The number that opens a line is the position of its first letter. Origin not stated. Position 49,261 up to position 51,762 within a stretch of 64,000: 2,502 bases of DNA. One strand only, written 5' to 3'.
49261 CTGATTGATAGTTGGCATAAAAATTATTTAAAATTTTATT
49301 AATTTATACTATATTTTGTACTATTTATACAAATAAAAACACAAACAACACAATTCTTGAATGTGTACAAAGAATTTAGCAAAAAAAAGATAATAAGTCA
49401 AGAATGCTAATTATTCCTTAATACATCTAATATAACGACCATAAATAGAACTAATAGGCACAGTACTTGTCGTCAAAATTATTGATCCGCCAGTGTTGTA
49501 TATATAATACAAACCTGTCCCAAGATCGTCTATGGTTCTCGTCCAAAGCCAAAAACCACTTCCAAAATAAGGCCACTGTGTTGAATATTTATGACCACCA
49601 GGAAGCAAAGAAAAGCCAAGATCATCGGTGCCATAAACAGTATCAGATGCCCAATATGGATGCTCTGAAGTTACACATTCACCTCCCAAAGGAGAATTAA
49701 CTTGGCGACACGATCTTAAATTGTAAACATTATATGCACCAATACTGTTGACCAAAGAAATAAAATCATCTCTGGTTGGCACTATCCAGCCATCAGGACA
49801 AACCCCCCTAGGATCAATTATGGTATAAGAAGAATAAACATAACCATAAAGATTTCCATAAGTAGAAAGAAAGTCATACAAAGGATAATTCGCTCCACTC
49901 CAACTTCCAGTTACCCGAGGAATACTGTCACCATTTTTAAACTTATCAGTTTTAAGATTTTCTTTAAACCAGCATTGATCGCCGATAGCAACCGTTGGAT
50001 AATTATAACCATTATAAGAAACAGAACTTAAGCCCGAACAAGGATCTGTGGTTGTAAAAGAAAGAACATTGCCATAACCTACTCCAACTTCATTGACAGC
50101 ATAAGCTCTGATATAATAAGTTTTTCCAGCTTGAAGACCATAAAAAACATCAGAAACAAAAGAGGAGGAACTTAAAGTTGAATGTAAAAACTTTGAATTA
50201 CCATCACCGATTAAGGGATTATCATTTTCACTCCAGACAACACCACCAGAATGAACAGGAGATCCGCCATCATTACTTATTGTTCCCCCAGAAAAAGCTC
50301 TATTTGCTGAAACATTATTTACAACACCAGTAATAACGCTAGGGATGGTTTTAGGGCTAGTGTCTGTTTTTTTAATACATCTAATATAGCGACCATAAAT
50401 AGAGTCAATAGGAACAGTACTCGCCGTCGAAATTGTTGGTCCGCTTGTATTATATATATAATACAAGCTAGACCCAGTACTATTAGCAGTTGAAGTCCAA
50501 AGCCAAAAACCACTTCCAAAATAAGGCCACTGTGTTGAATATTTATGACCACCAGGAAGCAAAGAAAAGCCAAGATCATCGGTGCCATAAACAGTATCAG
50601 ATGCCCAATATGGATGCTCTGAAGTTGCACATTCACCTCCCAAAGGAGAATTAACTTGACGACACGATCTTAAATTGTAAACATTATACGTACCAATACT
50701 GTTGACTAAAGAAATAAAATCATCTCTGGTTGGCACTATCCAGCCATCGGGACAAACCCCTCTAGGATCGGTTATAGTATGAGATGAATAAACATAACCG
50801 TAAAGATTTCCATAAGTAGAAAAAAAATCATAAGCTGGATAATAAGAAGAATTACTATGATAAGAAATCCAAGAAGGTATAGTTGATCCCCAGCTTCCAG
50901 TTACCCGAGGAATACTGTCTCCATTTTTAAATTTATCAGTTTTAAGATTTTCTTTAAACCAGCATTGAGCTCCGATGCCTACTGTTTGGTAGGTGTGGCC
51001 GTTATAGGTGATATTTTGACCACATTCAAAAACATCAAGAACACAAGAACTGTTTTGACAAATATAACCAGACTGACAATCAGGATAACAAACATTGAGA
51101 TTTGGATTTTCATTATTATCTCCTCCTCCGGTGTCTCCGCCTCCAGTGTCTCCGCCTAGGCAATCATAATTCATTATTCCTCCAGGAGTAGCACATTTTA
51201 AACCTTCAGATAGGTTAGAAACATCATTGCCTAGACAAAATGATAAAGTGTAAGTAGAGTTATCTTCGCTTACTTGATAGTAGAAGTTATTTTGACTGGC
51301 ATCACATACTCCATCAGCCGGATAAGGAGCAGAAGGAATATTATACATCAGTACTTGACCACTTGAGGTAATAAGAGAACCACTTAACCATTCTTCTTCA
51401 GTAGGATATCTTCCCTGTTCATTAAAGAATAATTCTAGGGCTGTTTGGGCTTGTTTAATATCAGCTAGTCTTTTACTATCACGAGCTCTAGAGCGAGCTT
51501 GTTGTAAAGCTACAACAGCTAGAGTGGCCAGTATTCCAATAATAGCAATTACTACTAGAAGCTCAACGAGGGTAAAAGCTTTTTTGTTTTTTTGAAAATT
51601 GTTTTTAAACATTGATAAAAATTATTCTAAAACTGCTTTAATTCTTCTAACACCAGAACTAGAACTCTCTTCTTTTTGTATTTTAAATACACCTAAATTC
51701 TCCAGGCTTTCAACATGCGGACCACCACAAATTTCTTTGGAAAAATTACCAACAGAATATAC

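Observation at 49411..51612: Second pilin-FISUMP paralogue next to rpsL whose 5' ~430 bp is ~95% identical to the first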

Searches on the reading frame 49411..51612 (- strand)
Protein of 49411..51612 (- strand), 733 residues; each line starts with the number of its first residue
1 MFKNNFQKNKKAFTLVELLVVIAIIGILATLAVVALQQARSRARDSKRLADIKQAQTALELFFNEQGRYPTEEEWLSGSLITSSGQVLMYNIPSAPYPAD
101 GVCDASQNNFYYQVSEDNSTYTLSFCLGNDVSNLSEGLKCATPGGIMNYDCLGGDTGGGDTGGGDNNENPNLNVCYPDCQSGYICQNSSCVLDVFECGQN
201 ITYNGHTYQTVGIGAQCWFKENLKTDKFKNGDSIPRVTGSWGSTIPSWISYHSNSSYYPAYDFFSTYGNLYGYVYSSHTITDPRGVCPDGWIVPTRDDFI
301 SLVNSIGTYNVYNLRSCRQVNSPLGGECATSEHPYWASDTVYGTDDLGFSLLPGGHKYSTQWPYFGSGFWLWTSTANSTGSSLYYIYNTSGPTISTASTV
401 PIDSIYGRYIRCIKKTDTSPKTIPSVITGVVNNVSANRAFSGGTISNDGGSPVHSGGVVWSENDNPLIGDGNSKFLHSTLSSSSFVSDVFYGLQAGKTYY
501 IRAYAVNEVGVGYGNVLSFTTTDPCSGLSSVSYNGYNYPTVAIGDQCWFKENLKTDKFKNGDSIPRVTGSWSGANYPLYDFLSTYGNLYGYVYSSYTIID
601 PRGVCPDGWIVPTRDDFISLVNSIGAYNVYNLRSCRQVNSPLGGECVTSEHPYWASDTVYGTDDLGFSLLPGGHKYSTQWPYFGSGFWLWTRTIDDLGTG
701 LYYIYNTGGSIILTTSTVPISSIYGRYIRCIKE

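Call 5: search_protein_families(library=pfam, proteins=[window:49411-51612:-], max_evalue=0.01)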
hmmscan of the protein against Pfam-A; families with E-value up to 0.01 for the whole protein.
window:49411-51612:- (733 aa): 3 families
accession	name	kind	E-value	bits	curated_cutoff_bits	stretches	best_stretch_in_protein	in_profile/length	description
PF09603.15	Fib_succ_major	-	1.6e-51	175.7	33.9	2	211-414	1-187/187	Fibrobacter succinogenes major domain (Fib_succ_major)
PF07963.17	N_methyl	-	1.6e-08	34.2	21.2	1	8-32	2-26/27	Prokaryotic N-terminal methylation motif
PF08334.16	T2SSG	-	0.00019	21.9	21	1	40-133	6-96/108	Type II secretion system (T2SS), protein G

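Call 6: search_protein_families(library=ncbifam, proteins=[window:49411-51612:-], max_evalue=0.01)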
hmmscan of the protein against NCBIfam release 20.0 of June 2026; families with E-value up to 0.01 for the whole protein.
window:49411-51612:- (733 aa): 11 families
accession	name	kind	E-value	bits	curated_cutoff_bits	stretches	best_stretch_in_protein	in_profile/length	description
TIGR02145.1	Fib_succ_major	domain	3.8e-38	131.9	41.65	2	205-414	8-175/176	FISUMP domain-containing protein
TIGR01710.1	typeII_sec_gspG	equivalog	1.4e-13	51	88.85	1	12-132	2-120/134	type II secretion system major pseudopilin GspG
NF041775.1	typeIV_PilA_Myxo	equivalog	1.4e-10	41.5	400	1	5-70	5-70/214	type IV pilin protein PilA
NF040999.1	pilin_ComGC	equivalog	1.9e-07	31.2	75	1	10-86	1-76/84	competence type IV pilus major pilin ComGC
TIGR02532.1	IV_pilin_GFxxxE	domain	2.5e-07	30.3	16.3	1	11-33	2-24/24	prepilin-type N-terminal cleavage/methylation domain-containing protein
TIGR01708.2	typeII_sec_gspH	equivalog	1.8e-06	28.1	80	1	12-46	3-37/169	type II secretion system minor pseudopilin GspH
NF007862.0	PRK10574.1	equivalog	2.6e-06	27.6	138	1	8-67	2-61/145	prepilin peptidase-dependent pilin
NF041013.1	T4P_ComGE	equivalog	1.3e-05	25.2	49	1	8-58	1-52/83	competence type IV pilus minor pilin ComGE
TIGR02596.1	TIGR02596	subfamily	0.00016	21.8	70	1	13-51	1-42/196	Verru_Chthon cassette protein D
TIGR02599.1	TIGR02599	subfamily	0.0035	16.6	256.5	1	12-60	1-50/361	Verru_Chthon cassette protein C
NF007800.0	PRK10506.1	equivalog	0.0063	16.3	158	0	6-45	4-43/163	prepilin peptidase-dependent protein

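Call 13: find_encoding_contigs(protein=window:49411-51612:-, flank=10000, max_places=6)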
Protein window:49411-51612:- (733 aa): 2 contigs read that carry it; 2 places shown.
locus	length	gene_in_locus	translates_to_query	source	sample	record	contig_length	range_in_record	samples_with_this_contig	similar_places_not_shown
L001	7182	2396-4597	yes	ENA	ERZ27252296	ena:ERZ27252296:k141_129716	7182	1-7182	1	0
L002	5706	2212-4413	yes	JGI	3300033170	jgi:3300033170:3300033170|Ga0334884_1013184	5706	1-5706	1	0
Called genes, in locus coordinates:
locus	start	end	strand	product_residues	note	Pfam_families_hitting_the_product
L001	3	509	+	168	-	?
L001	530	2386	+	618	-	PF01411:tRNA-synt_2c, PF07973:tRNA_SAD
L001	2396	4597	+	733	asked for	PF07963:N_methyl, PF09603:Fib_succ_major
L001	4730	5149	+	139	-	PF00164:Ribosom_S12_S23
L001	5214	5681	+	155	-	PF00177:Ribosomal_S7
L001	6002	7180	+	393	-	?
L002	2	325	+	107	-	?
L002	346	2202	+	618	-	PF01411:tRNA-synt_2c, PF07973:tRNA_SAD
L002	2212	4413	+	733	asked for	PF07963:N_methyl, PF09603:Fib_succ_major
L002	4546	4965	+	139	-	PF00164:Ribosom_S12_S23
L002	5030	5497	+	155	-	PF00177:Ribosomal_S7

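Call 61: predict_structure(alignment_id=A1)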
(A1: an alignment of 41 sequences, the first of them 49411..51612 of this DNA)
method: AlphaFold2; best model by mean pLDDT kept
length: 733 residues; sequences in the alignment: 41
mean_pLDDT: 77.2   pTM: 0.57
mean pLDDT of the five models: 77.2, 77.1, 76.9, 75.7, 75.0
residues with pLDDT >= 90: 244; 70-90: 274; 50-70: 115; < 50: 100
segments of 3 or more residues with pLDDT < 50: 1-13, 154-179, 181-186, 189-191, 253-264, 319-327, 392-402, 637-651
pLDDT, mean of each block of 10 residues (from residue 1): 44 61 73 79 91 95 95 94 92 88 86 91 93 90 88 46 32 42 49 62 90 87 91 84 79 48 59 87 87 86 75 64 45 60 69 82 80 69 56 44 72 74 89 92 91 86 90 83 73 91 85 95 94 93 92 93 84 59 68 92 96 92 73 57 43 58 75 86 88 89 81 76 88 87
secondary structure, 60 per line:
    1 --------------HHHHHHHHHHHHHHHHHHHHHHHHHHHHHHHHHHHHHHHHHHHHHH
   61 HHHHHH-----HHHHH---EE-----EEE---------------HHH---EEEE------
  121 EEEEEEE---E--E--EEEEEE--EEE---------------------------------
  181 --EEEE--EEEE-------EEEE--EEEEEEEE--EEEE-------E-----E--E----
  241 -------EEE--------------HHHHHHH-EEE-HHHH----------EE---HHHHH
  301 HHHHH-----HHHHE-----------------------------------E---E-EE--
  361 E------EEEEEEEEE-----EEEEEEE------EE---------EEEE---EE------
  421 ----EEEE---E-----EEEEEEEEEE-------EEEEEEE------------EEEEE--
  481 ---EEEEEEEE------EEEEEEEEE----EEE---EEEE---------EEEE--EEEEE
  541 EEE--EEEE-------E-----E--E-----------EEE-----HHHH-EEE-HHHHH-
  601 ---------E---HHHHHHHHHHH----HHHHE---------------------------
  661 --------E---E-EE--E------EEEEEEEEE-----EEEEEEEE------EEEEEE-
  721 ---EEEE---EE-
elements in order (helices of 4 or more, strands of 3 or more residues): H15-66 H72-76 E87-89 E111-114 E121-127 E137-142 E145-147 E183-186 E189-192 E200-203 E206-213 E216-219 E248-250 H265-271 E273-275 H277-280 H296-305 H311-314 E368-376 E382-388 E406-409 E425-428 E438-447 E455-461 E474-478 E484-491 E498-506 E511-513 E517-520 E530-533 E536-543 E546-549 E578-580 H586-589 E591-593 H595-599 H614-624 H629-632 E686-694 E700-707 E714-719 E724-727

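Call 63: fold_search(model_id=the predicted structure, library=pdb)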
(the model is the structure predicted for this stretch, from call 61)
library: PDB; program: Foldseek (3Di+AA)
matches with E <= 10: 1672; with E <= 0.001: 99
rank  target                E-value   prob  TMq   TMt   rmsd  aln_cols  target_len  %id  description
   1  8ot5_D                2.7e-05  1.00  0.12  0.67   4.2       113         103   23  Crystal structure of the titin domain Fn3-85 (released 2023-08-23)
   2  5fm5_M                2.9e-05  1.00  0.11  0.53   7.7       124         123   20  Crystal structure of the myomesin:obscurin-like-1 complex (released 2016-11-23)
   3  8orl_B                3.1e-05  1.00  0.11  0.65   5.0       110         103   24  Crystal structure of the S23226G missense variant of titin domain Fn3-56 (released 2023-08-23)
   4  9bfp_A                3.6e-05  0.99  0.12  0.08  16.9       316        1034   11  Cryo-EM structure of Sevenless extracellular domain (monomer) (released 2025-01-29)
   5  8oq9_B                4.3e-05  1.00  0.11  0.65   5.0       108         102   24  Crystal structure of the titin domain Fn3-56 (released 2023-08-23)
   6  8ot5_E                4.3e-05  1.00  0.12  0.66   4.7       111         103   22  Crystal structure of the titin domain Fn3-85 (released 2023-08-23)
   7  8orl_C                5.3e-05  1.00  0.11  0.66   4.9       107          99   24  Crystal structure of the S23226G missense variant of titin domain Fn3-56 (released 2023-08-23)
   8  5fm4_A                6.3e-05  1.00  0.11  0.66   4.7       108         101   21  Structure of the C-terminally extended domain My4 of human myomesin (space group P21) (released 2016-11-23)
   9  8oq9_C                6.3e-05  1.00  0.11  0.66   4.9       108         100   24  Crystal structure of the titin domain Fn3-56 (released 2023-08-23)
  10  8orl_A                6.3e-05  1.00  0.11  0.65   6.2       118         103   24  Crystal structure of the S23226G missense variant of titin domain Fn3-56 (released 2023-08-23)
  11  8bxr                  6.7e-05  1.00  0.11  0.26  15.0       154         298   21  Titin FnIII-domain I109-I111 (I/A4-A/A6) from the MIR region (released 2023-02-15)
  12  8osd_A                7.9e-05  1.00  0.11  0.60   5.1       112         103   20  Crystal structure of the titin domain Fn3-49 (released 2023-08-23)
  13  8oq9_A                8.3e-05  1.00  0.11  0.65   4.9       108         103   24  Crystal structure of the titin domain Fn3-56 (released 2023-08-23)
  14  4o00_B                9.3e-05  1.00  0.11  0.68   4.4       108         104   18  Crystal structure of the Titin A-band domain A3 (released 2014-12-24)
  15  2xyc                  9.8e-05  1.00  0.12  0.28  13.5       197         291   15  CRYSTAL STRUCTURE OF NCAM2 IGIV-FN3I (released 2011-02-23)
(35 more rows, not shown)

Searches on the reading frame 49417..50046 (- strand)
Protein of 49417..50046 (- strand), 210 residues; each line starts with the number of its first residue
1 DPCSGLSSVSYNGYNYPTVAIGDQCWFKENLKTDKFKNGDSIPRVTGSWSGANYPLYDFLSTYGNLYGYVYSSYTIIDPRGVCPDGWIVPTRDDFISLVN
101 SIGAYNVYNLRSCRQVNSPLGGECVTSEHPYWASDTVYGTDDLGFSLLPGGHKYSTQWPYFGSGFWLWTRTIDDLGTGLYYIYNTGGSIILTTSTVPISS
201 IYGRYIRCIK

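Call 68: predict_structure(alignment_id=A2)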
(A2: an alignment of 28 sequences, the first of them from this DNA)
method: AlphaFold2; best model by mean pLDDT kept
length: 210 residues; sequences in the alignment: 28
mean_pLDDT: 84.3   pTM: 0.85
mean pLDDT of the five models: 84.3, 83.0, 82.9, 82.8, 82.0
residues with pLDDT >= 90: 95; 70-90: 83; 50-70: 22; < 50: 10
segments of 3 or more residues with pLDDT < 50: 188-190, 192-197
pLDDT, mean of each block of 10 residues (from residue 1): 95 97 96 96 80 74 88 90 96 88 76 90 92 81 90 86 89 68 57 51 91
secondary structure, 60 per line:
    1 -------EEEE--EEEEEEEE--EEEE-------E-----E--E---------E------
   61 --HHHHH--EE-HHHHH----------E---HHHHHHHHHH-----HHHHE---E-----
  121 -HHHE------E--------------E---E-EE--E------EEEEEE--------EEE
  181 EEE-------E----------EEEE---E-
elements in order: E8-11 E14-21 E24-27 H63-67 H73-77 H92-101 H107-110 E164-169 E178-183 E202-205

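Call 71: fold_search(model_id=the predicted structure, library=pdb)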
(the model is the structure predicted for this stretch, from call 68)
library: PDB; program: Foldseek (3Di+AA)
matches with E <= 10: 14; with E <= 0.001: 0
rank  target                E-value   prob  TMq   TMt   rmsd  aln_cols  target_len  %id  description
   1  8q4e_A                1.8e+00  0.04  0.22  0.31  12.2       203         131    9  Structure of Legionella pneumophila Lcl C-terminal domain (released 2023-12-27)
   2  7oeb_L                4.3e+00  0.01  0.09  0.02  21.7       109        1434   18  Lassa virus L protein bound to 3' promoter RNA (well-resolved endonuclease) [3END-ENDO] (released 2021-12-01)
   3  5bz0_A                5.2e+00  0.02  0.10  0.09   9.9        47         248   11  Crystal structure of IBV papain-like protease PLpro C101S mutant in complex with ubiquitin (released 2016-06-15)
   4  1jma_B                5.5e+00  0.01  0.09  0.16  17.3       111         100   10  CRYSTAL STRUCTURE OF THE HERPES SIMPLEX VIRUS GLYCOPROTEIN D BOUND TO THE CELLULAR RECEPTOR HVEA/HVEM (released 2001-09-26)
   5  7oea_L                5.5e+00  0.00  0.09  0.02  21.8       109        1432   16  Lassa virus L protein bound to 3' promoter RNA (well-resolved polymerase core) [3END-CORE] (released 2021-12-01)
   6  8uvv                  6.6e+00  0.03  0.10  0.05   7.5        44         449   11  The NanJ sialidase catalytic domain in complex with Neu5Ac (released 2024-09-04)
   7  4w78_E                7.0e+00  0.00  0.11  0.13  16.4       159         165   10  Crystal structure of the ChsH1-ChsH2 complex from Mycobacterium tuberculosis (released 2014-10-08)
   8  3eq5_I                7.5e+00  0.04  0.09  0.19   2.4        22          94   14  Crystal structure of fragment 137 to 238 of the human Ski-like protein (released 2009-01-27)
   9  3eq5_J                8.0e+00  0.04  0.09  0.19   2.5        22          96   14  Crystal structure of fragment 137 to 238 of the human Ski-like protein (released 2009-01-27)
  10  3eq5_H                8.5e+00  0.02  0.09  0.17   2.1        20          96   10  Crystal structure of fragment 137 to 238 of the human Ski-like protein (released 2009-01-27)
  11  7mc9_I                8.5e+00  0.01  0.11  0.10  11.9        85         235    7  X-RAY STRUCTURE OF PEDV PAPAIN-LIKE PROTEASE 2 bound to UB-PA (released 2021-07-07)
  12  4xog                  9.0e+00  0.01  0.10  0.04   9.8        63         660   11  CRYSTAL STRUCTURE OF THE NANB SIALIDASE FROM STREPTOCOCCUS PNEUMONIAE IN COMPLEX WITH Optactin and DANA (released 2016-02-03)
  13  6noz                  9.6e+00  0.01  0.10  0.09  10.3        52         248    6  X-ray structure of PEDV papain-like protease 2 (released 2020-01-22)
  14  6qpo_A                9.6e+00  0.00  0.11  0.11  15.2       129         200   10  Adenovirus species D serotype 49 Fiber-Knob KO1 mutant (released 2020-08-26)

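Call 75: search_solved_structures(query=A2, max_evalue=10, show_alignments=3)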
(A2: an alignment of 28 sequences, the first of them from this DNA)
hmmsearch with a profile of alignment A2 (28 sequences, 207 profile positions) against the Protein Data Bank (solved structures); distinct sequences matched with E-value up to 10: 3.
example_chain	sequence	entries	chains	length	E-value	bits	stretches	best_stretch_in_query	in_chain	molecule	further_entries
4n0r_A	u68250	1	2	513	0.32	14.3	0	126-182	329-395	putative glycoside hydrolase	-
9iho_d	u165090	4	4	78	0.81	13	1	137-184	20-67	Pichia pastoris NADH-ubiquinone oxidoreductase subunit NEBM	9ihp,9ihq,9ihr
7bw9_A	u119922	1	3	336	0.9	12.8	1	18-68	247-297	Serine acetyltransferase 1, putative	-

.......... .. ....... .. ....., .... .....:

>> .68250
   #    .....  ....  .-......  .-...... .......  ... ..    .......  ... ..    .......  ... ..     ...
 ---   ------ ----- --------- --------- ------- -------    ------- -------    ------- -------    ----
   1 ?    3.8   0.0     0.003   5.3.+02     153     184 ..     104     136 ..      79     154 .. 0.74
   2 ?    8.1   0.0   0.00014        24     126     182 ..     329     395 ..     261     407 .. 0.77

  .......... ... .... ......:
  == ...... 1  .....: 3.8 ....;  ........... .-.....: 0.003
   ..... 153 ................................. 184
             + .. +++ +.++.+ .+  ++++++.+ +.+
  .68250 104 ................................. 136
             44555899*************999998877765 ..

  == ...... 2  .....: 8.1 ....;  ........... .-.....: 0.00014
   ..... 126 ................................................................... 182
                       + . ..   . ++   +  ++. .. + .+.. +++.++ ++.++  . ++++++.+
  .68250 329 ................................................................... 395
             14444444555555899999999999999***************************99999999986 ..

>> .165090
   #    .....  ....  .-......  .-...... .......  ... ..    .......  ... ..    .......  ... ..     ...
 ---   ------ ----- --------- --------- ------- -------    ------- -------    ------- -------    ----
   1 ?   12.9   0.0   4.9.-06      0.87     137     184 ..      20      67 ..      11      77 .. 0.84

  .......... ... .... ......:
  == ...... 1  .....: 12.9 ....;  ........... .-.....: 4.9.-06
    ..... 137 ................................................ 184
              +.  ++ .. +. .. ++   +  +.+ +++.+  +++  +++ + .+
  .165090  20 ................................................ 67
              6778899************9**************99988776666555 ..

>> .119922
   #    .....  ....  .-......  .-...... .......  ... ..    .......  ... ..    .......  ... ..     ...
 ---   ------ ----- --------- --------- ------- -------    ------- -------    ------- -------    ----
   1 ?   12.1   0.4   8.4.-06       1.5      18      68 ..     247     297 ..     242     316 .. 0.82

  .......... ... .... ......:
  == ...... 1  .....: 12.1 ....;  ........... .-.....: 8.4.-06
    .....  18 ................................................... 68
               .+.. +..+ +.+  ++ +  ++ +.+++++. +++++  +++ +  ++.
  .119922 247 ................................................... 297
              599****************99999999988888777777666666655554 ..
